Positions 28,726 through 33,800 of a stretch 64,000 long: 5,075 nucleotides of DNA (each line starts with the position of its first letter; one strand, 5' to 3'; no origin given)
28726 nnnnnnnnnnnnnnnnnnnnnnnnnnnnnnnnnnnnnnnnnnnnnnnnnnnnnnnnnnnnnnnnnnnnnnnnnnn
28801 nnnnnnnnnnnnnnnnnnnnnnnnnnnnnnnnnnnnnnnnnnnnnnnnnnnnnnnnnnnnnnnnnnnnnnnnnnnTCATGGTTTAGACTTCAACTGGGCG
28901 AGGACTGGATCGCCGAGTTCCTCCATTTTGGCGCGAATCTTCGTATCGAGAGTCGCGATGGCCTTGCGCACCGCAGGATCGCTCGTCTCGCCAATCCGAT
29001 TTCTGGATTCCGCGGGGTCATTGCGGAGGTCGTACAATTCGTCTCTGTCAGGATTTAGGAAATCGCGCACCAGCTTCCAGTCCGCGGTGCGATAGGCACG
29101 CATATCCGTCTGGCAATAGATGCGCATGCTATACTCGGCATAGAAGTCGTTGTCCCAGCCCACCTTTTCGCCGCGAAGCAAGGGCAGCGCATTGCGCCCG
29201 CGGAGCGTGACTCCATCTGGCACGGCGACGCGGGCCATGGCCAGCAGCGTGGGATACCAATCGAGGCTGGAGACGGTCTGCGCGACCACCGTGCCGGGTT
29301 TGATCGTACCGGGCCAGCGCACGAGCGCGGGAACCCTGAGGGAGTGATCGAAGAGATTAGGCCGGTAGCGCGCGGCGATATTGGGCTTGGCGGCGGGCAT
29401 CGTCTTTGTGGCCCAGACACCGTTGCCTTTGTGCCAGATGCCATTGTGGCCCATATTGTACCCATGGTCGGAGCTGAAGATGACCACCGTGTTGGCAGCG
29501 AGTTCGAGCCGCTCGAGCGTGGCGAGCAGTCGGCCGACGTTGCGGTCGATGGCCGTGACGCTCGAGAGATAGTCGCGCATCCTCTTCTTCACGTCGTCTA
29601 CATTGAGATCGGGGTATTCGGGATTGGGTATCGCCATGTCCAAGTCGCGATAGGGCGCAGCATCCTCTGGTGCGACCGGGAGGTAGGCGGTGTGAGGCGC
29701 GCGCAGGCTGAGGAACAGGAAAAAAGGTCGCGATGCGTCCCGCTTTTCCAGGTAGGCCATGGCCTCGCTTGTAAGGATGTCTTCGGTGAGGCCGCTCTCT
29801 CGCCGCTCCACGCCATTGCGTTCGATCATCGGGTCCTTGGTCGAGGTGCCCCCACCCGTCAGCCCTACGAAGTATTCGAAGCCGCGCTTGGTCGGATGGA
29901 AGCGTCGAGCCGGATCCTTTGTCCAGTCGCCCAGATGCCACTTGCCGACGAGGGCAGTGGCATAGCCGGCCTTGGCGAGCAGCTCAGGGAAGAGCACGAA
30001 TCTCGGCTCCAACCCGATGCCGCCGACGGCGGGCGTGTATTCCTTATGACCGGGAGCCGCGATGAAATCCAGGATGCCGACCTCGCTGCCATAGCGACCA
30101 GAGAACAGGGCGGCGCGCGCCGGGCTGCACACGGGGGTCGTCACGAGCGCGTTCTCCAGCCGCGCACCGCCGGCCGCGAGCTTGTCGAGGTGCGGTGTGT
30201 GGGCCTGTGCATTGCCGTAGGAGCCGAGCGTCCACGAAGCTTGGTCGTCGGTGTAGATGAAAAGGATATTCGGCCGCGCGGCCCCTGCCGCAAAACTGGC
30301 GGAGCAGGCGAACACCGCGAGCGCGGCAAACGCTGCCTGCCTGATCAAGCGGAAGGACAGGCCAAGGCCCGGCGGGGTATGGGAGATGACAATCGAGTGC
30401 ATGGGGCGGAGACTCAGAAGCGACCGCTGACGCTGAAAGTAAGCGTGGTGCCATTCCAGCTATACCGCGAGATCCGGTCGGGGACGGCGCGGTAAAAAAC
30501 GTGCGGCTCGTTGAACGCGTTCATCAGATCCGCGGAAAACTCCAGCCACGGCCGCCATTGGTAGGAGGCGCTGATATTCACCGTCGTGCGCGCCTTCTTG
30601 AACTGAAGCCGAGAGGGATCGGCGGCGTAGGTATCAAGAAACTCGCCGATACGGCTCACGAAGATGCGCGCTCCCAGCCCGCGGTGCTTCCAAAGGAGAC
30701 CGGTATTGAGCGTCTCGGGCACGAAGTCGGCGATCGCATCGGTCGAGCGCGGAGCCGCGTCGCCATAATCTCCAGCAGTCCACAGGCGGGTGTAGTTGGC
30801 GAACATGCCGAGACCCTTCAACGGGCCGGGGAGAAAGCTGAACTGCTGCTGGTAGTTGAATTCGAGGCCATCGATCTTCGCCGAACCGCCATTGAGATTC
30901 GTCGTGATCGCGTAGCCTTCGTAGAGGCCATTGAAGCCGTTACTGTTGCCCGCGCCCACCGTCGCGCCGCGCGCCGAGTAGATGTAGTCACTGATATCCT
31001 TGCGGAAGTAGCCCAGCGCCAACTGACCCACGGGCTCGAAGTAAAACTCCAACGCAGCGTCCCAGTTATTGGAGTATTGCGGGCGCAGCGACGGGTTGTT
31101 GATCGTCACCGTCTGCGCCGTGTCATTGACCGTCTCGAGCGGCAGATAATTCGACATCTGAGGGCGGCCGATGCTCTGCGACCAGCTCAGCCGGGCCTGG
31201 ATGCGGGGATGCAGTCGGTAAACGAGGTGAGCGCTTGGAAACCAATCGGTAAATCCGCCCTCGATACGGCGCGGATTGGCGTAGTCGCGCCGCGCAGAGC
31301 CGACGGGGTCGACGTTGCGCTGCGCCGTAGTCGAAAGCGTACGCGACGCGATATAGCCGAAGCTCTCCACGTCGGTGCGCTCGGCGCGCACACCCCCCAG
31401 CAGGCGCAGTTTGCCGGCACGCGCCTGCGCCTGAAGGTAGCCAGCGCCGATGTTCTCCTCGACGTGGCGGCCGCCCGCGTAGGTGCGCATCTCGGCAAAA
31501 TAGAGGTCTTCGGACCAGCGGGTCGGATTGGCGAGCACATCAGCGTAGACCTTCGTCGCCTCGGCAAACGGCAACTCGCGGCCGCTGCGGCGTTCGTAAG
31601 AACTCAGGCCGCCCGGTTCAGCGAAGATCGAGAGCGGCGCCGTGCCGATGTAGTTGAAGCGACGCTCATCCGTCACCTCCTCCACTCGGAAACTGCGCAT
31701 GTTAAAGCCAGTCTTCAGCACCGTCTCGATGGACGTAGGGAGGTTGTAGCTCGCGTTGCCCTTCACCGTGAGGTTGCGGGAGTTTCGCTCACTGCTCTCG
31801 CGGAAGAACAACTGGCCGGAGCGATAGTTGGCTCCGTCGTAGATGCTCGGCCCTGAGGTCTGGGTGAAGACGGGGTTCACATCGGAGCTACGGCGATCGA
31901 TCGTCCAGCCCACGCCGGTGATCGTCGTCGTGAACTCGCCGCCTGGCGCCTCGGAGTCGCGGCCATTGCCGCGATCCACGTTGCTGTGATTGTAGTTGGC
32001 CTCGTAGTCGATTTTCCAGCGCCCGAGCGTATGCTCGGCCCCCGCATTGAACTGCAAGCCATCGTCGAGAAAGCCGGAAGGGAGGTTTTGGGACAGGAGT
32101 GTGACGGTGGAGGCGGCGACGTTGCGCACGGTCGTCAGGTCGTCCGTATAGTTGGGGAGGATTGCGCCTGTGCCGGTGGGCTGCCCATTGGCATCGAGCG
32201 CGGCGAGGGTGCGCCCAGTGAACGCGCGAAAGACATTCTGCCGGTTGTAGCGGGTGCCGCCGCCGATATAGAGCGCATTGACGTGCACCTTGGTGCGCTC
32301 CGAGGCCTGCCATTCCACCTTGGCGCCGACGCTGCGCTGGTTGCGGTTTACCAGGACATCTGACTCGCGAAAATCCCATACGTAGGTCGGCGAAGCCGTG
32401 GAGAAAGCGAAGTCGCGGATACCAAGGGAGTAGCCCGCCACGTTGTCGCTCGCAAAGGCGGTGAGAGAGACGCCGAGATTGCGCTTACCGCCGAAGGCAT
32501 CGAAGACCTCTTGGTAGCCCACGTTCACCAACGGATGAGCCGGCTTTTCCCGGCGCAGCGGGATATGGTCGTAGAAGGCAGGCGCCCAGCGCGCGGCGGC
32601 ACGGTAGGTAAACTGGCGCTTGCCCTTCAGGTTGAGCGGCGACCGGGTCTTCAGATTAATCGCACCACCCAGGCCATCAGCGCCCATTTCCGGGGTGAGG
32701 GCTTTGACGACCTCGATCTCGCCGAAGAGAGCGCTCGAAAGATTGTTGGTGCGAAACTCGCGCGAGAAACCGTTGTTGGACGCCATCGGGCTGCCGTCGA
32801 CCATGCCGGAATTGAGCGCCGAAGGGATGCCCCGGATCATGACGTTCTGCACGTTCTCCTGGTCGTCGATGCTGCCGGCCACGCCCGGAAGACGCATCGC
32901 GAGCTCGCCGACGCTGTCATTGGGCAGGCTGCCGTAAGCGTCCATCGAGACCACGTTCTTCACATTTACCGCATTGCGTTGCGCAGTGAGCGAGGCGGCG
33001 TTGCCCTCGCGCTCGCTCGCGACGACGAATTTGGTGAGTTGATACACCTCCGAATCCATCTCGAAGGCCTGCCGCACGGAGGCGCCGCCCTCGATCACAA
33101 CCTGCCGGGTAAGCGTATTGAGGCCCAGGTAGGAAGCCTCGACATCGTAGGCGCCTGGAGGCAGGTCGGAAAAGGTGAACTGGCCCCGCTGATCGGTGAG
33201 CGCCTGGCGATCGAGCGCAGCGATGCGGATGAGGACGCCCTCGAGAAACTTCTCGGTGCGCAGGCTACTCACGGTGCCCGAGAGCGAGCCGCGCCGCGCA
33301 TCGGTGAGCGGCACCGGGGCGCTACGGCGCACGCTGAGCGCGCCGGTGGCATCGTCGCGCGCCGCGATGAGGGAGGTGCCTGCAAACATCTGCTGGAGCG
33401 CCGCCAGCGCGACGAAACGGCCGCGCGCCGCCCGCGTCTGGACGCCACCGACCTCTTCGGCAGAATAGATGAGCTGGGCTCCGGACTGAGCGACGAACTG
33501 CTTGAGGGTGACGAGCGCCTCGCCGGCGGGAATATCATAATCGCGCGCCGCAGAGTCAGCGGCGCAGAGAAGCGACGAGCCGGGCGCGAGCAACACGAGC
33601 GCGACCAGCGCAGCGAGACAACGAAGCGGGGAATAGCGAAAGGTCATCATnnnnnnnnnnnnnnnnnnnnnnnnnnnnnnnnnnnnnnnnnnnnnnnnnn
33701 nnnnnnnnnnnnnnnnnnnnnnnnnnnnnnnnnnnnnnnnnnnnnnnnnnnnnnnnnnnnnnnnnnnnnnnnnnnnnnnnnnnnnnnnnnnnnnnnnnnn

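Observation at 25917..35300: ECF sigma / FecR / TonB transducer wired to three secreted sulfatases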

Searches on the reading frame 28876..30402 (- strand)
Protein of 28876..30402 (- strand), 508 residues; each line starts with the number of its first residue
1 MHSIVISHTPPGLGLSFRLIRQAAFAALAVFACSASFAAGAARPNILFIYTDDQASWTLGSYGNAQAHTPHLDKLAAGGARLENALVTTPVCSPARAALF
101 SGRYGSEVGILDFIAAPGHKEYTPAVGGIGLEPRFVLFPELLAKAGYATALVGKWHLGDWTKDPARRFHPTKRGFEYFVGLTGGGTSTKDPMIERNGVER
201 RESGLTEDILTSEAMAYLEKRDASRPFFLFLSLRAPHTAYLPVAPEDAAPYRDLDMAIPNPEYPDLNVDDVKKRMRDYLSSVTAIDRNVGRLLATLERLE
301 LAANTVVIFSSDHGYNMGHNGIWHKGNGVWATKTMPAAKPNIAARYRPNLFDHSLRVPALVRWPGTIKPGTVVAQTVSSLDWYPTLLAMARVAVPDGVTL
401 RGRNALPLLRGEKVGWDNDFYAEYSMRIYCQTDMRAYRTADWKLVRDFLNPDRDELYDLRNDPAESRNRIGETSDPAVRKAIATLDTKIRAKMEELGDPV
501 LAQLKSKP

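Call 7: search_protein_families(library=pfam, proteins=[window:28876-30402:-])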
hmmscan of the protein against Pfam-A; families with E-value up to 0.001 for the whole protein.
window:28876-30402:- (508 aa): 3 families
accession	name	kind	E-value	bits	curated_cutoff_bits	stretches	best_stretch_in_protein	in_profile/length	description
PF00884.28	Sulfatase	-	1.6e-54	185.7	25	1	44-390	1-299/301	Sulfatase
PF16347.10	SGSH_C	-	4.1e-23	82.7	29.3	1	350-483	11-145/154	N-sulphoglucosamine sulphohydrolase, C-terminal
PF01663.27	Phosphodiest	-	5.9e-11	43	23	1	66-318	18-224/342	Type I phosphodiesterase / nucleotide pyrophosphatase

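Call 8: search_protein_families(library=ncbifam, proteins=[window:28876-30402:-])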
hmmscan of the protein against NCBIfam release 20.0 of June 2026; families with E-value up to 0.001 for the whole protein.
window:28876-30402:- (508 aa): 5 families
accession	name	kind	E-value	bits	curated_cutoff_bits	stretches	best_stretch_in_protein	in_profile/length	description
NF010322.0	PRK13759.1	equivalog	1.2e-48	165.8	481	3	41-157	4-107/486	arylsulfatase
TIGR03417.1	chol_sulfatase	equivalog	8.5e-47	160.2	433.45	3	43-157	2-103/500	choline-sulfatase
NF052527.1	Mn_arylsulf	exception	1.4e-28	100.1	850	3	208-327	181-316/479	manganese-dependent arylsulfatase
NF045661.1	HdlasePehA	equivalog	6.8e-24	84.3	900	3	43-107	2-66/506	phosphoric/sulfuric ester hydrolase PehA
NF038075.1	fam_STM4013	hypoth_equivalog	0.00056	19.5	250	0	214-326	159-245/261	STM4013/SEN3800 family hydrolase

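Call 18: search_solved_structures(query=window:28876-30402:-, max_evalue=1e-20)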
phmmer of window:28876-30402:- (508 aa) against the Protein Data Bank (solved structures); distinct sequences matched with E-value up to 1e-20: 62 (the best 60 are shown).
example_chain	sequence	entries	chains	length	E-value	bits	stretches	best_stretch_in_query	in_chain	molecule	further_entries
7stt_A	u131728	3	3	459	1.3e-54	188.9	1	40-476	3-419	N-acetylgalactosamine-6-sulfatase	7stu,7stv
5g2v_A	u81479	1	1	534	6.6e-47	163.4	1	42-247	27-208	N-ACETYLGLUCOSAMINE-6-SULFATASE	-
9fo1_A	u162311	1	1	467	8.9e-45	156.4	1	44-479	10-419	k-carrageenan sulfatase S1_16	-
6prm_A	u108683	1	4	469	1e-44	156.2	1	41-469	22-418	exo-4S-kappa carrageenan S1 sulfatase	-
6psm_A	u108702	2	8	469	3.5e-43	151.1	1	41-469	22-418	exo-4S-kappa carrageenan S1 sulfatase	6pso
8eg3_A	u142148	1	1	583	6.1e-42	147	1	30-182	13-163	Steryl-sulfatase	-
6bia_A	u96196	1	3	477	8.6e-42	146.5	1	36-467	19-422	Sulfatase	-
1p49_A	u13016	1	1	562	3.6e-41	144.5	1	41-182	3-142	STERYL-SULFATASE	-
7p24_AAA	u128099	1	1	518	4.4e-41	144.2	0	39-265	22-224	Mucin-desulfating sulfatase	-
9hh3_A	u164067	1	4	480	8e-41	143.3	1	41-186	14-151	Sulfatase, family S1-19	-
9s03_A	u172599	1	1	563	9.6e-40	139.8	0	42-244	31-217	Putative sulfatase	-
6b0k_A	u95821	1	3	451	1.8e-39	138.9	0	193-467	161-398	Iota-carrageenan sulfatase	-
6b0j_A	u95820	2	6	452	1.9e-39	138.8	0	193-467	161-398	Iota-carrageenan sulfatase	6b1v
9hh2_A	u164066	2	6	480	2.5e-39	138.4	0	41-186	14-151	Sulfatase, family S1-19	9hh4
6ust_A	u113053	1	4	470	9.4e-39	136.5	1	41-474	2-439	N-acetylgalactosamine 6-sulfate sulfatase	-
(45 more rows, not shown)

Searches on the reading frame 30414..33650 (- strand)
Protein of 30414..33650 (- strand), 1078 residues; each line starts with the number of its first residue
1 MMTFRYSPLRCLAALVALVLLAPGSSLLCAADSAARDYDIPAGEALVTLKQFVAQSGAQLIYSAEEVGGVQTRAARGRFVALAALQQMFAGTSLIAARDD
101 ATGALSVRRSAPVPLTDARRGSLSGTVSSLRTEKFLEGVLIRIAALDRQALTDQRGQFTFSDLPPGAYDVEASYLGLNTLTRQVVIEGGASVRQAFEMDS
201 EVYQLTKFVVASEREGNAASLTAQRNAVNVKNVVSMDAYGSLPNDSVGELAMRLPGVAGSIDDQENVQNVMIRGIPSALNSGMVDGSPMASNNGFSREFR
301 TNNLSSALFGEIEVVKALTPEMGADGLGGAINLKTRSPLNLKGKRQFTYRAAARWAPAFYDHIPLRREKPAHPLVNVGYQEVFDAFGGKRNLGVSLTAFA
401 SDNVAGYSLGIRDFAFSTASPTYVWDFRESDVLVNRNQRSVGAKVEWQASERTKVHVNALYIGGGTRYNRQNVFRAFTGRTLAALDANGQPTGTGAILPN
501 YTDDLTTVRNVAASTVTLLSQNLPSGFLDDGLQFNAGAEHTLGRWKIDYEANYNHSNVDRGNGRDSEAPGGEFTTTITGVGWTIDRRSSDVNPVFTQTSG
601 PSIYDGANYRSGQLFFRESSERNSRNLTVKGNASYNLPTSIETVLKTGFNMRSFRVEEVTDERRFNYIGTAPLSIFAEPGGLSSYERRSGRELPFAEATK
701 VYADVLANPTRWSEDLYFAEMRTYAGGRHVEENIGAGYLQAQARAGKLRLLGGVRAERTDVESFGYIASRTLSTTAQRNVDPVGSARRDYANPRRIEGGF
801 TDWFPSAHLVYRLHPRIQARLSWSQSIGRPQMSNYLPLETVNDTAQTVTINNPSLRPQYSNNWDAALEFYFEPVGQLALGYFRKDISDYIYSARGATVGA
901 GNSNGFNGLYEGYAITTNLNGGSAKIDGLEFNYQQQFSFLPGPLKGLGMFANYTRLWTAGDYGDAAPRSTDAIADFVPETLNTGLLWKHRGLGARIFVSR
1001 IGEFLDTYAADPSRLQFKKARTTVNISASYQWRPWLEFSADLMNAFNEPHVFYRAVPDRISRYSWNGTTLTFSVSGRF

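Call 7: search_protein_families(library=pfam, proteins=[window:30414-33650:-])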
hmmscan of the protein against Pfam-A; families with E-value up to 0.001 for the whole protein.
window:30414-33650:- (1078 aa): 5 families
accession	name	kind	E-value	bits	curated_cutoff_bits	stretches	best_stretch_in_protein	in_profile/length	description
PF00593.30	TonB_dep_Rec_b-barrel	-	6.2e-32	112.4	27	1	568-1033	7-424/436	TonB dependent receptor-like, beta-barrel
PF14905.12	OMP_b-brl_3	-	9e-18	64.9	27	1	731-937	111-280/408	Outer membrane protein beta-barrel family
PF13715.12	CarbopepD_reg_2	-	1.4e-12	47.9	32.2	1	123-210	1-88/88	CarboxypepD_reg-like domain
PF13620.12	CarboxypepD_reg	-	2.6e-12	47.4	32.3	1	122-198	1-81/82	Carboxypeptidase regulatory-like domain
PF07715.20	Plug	-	3.9e-10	40.6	23.9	1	227-330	5-107/107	TonB-dependent Receptor Plug Domain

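Call 8: search_protein_families(library=ncbifam, proteins=[window:30414-33650:-])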
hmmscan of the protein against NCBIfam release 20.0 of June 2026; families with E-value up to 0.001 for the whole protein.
window:30414-33650:- (1078 aa): 4 families
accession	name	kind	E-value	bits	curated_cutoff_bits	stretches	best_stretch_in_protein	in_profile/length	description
TIGR01782.1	TonB-Xanth-Caul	subfamily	4.4e-109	366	310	1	209-1078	5-868/868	TonB-dependent receptor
TIGR01785.1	TonB-hemin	subfamily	1.1e-17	63.7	316.85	2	730-937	361-547/677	TonB-dependent heme/hemoglobin receptor family protein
NF052345.1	S_layer_anammox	exception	5.4e-06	24.1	1400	1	112-216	1304-1408/1596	Kustd1514 family S-layer glycoprotein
NF041676.1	FecA_OM_dicitr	equivalog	1.4e-05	23.2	1100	1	21-108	16-101/773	TonB-dependent Fe(3+) dicitrate receptor FecA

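Call 16: find_related_loci(query=window:30414-33650:-, collection=genome_contigs, flank=10000)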
Query window:30414-33650:- (1078 aa) in genome_contigs; peptide patterns used: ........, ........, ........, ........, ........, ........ (x = any residue, [..] = any of these).
186 stretches matched a pattern; 161 encode a relative of the query (tblastn E <= 1e-3); the best 80 are kept; 78 distinct loci.
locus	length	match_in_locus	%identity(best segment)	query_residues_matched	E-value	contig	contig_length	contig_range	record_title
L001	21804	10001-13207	81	11-1078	0e+0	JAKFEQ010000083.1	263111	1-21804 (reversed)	MAG: Opitutaceae bacterium isolate LC077 contig-124_19, whole genome shotgun sequence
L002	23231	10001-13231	75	2-1078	0e+0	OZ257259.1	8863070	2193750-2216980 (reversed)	MAG: Opitutaceae bacterium isolate 8c8c86a4-7f3d-427f-b2af-761d391f18d0 genome assembly, chromosome: 1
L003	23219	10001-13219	74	8-1078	0e+0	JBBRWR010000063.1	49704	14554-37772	MAG: Opitutales bacterium isolate La4_metabat2.052 La4_metabat2.052_K_1847889_L_49704_cov_24.4641, whole genome shotgun 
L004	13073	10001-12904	74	111-1078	0e+0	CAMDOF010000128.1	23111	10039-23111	MAG: Opitutus sp. GAS368 isolate TrH-25oct19-122 genome assembly, contig: TrH-25oct19-C4136, whole genome shotgun sequen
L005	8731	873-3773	74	113-1078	0e+0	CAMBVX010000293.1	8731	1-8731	MAG: Opitutus sp. GAS368 isolate MoH-02may19-181 genome assembly, contig: MoH-02may19-C17100, whole genome shotgun seque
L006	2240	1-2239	73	202-954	0e+0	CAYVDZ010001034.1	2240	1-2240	MAG TPA_asm: uncultured Opitutus sp. isolate SRP128246_co1_363 genome assembly, contig: NODE_140728_length_2240_cov_2.97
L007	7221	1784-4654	49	121-1078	0e+0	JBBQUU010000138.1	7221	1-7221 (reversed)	MAG: Opitutales bacterium isolate Co_metawrap_1950 Cmw_1950_k141_21438805_length_7221_cov_10.9887, whole genome shotgun 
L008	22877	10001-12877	49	121-1078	0e+0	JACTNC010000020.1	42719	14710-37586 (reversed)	MAG: Verrucomicrobia bacterium isolate BJ21 scaffold_792, whole genome shotgun sequence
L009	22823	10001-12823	47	121-1078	0e+0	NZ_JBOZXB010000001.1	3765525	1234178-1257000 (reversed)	Oleiharenicola lentus strain 23ND54W-5 contig1, whole genome shotgun sequence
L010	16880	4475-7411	46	91-1046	0e+0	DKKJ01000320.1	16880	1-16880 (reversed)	MAG TPA_asm: Opitutaceae bacterium UBA6669 UBA6669_contig_18878, whole genome shotgun sequence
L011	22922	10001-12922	46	116-1078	0e+0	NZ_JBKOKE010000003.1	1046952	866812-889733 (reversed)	Horticoccus sp. 23ND18S-11 23ND18S-11_3, whole genome shotgun sequence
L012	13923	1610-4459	47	118-1078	0e+0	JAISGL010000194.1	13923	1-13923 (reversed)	MAG: Opitutaceae bacterium isolate Gx485_bin97 k119_5650442, whole genome shotgun sequence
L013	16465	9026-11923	46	113-1078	0e+0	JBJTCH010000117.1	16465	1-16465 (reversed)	MAG: Opitutaceae bacterium isolate samp_4331_semibin_260 samp_4331_383884, whole genome shotgun sequence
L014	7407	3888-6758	46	118-1078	0e+0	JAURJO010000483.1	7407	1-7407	MAG: Verrucomicrobiota bacterium isolate SFB_Fresh_Co_129 k141_4559172, whole genome shotgun sequence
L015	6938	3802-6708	45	121-1078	0e+0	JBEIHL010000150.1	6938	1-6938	MAG: Opitutaceae bacterium isolate Sample-102-S76-bin-199 Sample_102_S76-bin_199-k141_735183, whole genome shotgun seque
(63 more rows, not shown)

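Call 45: search_protein_families(library=pfam, proteins=[L001:16461-19883:+, L001:5867-7228:+, L001:4267-5646:-, L001:7255-8106:-, L001:19964-21547:-, L002:5645-6745:-, L002:3367-4755:+, L002:18143-19984:-, L002:16253-17053:-, L003:6984-9539:+], max_evalue=0.00001)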
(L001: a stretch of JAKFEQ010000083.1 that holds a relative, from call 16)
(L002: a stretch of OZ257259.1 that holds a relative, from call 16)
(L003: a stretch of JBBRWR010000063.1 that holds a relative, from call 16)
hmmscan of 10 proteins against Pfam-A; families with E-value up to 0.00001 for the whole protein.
L001:16461-19883:+ (1140 aa): 3 families
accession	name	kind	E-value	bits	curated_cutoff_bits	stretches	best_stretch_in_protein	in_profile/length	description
PF23500.1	DUF7133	-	6.2e-27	95.3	27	1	58-305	26-209/385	Domain of unknown function (DUF7133)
PF13646.12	HEAT_2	-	2.1e-12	47.6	27.7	1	559-647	2-87/88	HEAT repeats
PF00034.26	Cytochrom_C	-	1.2e-07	33.4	21.3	0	1001-1047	9-55/90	Cytochrome c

L001:5867-7228:+ (453 aa): 1 family
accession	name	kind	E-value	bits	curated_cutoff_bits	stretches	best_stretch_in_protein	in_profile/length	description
PF03616.19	Glt_symporter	-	1.4e-97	327.2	26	2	117-421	67-368/368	Sodium/glutamate symporter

L001:4267-5646:- (459 aa): 8 families
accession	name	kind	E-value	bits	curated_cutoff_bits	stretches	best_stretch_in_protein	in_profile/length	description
PF00158.32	Sigma54_activat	-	4.3e-71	238.5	20.2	1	144-309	2-167/168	Sigma-54 interaction domain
PF25601.1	AAA_lid_14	-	8.7e-24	83.6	27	1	315-390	1-77/87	AAA+ ATPase lid domain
PF14532.12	Sigma54_activ_2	-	2.2e-21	77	25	1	148-314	5-138/138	Sigma-54 interaction domain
PF00072.30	Response_reg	-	2.3e-21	76.5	30.2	1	12-121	1-110/111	Response regulator receiver domain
PF07724.20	AAA_2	-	1.2e-07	32.3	27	1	165-295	4-135/166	AAA domain (Cdc48 subfamily)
PF01078.27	Mg_chelatase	-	2.4e-07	30.8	20.3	0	222-284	93-157/207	Magnesium chelatase, subunit ChlI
PF07728.20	AAA_5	-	2.5e-06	28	22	1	167-286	2-124/139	AAA domain (dynein-related subfamily)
PF00004.35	AAA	-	4.2e-06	27.7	21.2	0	167-298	1-125/131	ATPase family associated with various cellular activities (AAA)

L001:7255-8106:- (283 aa): 4 families
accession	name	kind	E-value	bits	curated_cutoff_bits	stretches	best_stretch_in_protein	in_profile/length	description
PF13561.12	adh_short_C2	-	8.3e-51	173.3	27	1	35-279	3-235/236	Enoyl-(Acyl carrier protein) reductase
PF00106.31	adh_short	-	1.3e-41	142.7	26.6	1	30-216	2-187/195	short chain dehydrogenase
PF23441.1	SDR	-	1.4e-06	28.3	27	1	34-279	15-255/258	SDR-like rossmann domain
PF08659.16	KR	-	6.4e-06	26.6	22.6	0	32-135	4-110/180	KR domain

L001:19964-21547:- (527 aa): 0 families

L002:5645-6745:- (366 aa): 0 families

L002:3367-4755:+ (462 aa): 2 families
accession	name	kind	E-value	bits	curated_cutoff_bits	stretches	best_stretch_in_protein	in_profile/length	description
PF12566.14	DUF3748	-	1.3e-47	161.2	27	1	94-223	2-123/123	Protein of unknown function (DUF3748)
PF07676.18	PD40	-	4e-08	33.5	20.9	0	381-394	11-24/38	WD40-like Beta Propeller Repeat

L002:18143-19984:- (613 aa): 2 families
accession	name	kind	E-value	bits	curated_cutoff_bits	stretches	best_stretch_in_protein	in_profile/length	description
PF00183.23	HSP90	-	3.2e-113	379.9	24.4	1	214-611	80-487/518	Hsp90 protein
PF13589.12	HATPase_c_3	-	1.8e-11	44.6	25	1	31-145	4-94/137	Histidine kinase-, DNA gyrase B-, and HSP90-like ATPase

L002:16253-17053:- (266 aa): 1 family
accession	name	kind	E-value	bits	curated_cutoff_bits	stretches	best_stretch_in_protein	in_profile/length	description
PF19763.6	DUF6250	-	8.5e-67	224.5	26.9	1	93-260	1-165/165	Domain of unknown function (DUF6250)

L003:6984-9539:+ (852 aa): 1 family
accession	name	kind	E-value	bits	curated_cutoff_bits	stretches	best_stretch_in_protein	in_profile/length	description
PF16126.11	DUF4838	-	8.5e-31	107.7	26.6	1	173-498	5-323/325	Domain of unknown function (DUF4838)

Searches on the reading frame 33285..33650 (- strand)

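Call 24: search_protein_families(library=pfam, proteins=[window:33285-33650:-], max_evalue=10)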
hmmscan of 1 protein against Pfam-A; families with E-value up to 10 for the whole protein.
seq(122 aa): 1 family
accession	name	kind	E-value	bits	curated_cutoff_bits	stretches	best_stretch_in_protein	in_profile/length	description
PF07660.19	STN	-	6.8e-05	23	28.4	1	59-100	2-44/52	Secretin and TonB N terminus short domain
